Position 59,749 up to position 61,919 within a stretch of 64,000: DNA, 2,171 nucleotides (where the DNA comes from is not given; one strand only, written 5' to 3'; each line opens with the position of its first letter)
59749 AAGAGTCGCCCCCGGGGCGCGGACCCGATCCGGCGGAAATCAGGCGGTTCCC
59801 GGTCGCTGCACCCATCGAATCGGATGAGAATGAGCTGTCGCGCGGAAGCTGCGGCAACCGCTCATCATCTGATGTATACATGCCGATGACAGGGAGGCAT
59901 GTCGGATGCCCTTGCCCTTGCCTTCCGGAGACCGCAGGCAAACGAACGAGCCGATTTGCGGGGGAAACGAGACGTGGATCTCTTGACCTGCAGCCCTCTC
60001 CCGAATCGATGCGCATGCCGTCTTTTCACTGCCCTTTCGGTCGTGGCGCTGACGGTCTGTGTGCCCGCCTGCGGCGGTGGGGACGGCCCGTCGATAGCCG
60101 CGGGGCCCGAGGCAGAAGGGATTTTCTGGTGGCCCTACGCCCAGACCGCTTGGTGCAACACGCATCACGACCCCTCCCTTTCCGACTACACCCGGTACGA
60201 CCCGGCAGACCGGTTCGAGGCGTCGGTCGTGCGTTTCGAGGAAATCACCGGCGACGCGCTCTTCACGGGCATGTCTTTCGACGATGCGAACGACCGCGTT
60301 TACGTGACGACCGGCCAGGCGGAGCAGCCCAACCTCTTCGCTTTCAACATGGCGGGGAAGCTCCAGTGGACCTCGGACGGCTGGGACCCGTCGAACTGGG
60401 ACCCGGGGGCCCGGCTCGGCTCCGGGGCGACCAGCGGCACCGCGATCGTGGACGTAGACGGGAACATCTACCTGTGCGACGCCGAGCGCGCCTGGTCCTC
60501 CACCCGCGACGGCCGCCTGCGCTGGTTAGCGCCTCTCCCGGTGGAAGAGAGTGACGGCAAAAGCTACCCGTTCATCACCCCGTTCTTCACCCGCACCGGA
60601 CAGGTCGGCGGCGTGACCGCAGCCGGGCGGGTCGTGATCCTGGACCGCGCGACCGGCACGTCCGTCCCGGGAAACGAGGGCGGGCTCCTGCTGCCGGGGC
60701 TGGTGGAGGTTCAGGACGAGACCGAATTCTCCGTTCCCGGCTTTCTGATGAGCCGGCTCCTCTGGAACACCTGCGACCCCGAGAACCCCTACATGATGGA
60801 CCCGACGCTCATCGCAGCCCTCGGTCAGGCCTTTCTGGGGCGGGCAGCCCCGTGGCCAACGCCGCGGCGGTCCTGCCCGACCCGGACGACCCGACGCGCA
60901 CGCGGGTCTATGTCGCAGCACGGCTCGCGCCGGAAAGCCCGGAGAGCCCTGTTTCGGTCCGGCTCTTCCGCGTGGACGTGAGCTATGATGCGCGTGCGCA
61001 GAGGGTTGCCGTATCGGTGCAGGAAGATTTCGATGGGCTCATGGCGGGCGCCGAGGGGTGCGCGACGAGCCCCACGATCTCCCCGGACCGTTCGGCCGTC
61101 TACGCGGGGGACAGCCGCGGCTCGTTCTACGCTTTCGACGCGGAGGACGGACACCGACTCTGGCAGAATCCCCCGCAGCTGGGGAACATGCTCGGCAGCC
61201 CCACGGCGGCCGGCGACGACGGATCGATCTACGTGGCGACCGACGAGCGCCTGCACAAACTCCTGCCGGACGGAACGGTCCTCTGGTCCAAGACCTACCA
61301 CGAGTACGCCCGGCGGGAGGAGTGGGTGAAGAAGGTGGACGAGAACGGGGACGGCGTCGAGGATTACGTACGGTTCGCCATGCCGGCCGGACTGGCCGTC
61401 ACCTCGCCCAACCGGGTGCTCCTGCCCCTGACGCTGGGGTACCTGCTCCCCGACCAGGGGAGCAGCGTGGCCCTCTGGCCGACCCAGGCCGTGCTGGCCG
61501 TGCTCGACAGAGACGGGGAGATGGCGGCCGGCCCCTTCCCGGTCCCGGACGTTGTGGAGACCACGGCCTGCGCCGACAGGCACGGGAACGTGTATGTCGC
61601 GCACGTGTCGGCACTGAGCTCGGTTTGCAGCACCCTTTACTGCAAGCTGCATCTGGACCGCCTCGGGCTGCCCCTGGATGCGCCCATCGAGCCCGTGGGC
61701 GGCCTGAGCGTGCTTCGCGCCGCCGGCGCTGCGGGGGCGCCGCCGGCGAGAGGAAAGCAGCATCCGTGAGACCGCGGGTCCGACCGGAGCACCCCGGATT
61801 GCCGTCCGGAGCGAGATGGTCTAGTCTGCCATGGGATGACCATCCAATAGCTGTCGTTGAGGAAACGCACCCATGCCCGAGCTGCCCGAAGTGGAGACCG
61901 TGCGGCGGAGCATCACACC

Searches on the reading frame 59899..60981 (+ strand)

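Call 10: search_protein_families(library=pfam, max_evalue=0.01, proteins=[window:59899-60981:+])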
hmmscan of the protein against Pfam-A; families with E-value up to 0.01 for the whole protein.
window:59899-60981:+ (360 aa): 0 families

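Call 33: search_protein_families(library=pfam, max_evalue=5, proteins=[window:59899-60981:+])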
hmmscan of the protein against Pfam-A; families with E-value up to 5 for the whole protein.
window:59899-60981:+ (360 aa): 1 family
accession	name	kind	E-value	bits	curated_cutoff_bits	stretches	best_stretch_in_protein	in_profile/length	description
PF01436.27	NHL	-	0.37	11.3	20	0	180-197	6-22/28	NHL repeat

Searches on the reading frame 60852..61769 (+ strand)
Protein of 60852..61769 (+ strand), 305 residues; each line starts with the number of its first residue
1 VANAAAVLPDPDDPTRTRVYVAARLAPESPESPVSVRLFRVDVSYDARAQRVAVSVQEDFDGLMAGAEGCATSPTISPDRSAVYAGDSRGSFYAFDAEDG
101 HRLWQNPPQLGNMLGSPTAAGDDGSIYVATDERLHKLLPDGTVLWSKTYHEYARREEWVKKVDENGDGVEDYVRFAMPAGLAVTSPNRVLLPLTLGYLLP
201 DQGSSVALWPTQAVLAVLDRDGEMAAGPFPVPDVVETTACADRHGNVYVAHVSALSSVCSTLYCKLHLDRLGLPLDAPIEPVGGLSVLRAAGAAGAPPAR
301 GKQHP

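Call 10: search_protein_families(library=pfam, max_evalue=0.01, proteins=[window:60852-61769:+])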
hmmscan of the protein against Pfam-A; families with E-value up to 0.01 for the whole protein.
window:60852-61769:+ (305 aa): 2 families
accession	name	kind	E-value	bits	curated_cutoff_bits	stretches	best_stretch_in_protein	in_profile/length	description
PF13360.13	PQQ_2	-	1.1e-07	32.2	27.6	1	71-157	66-153/233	Outer membrane protein assembly factor BamB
PF13570.13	Beta-prop_ACSF4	-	0.00026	20.9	133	1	73-148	96-172/329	Beta-alanine-activating enzyme, beta-propeller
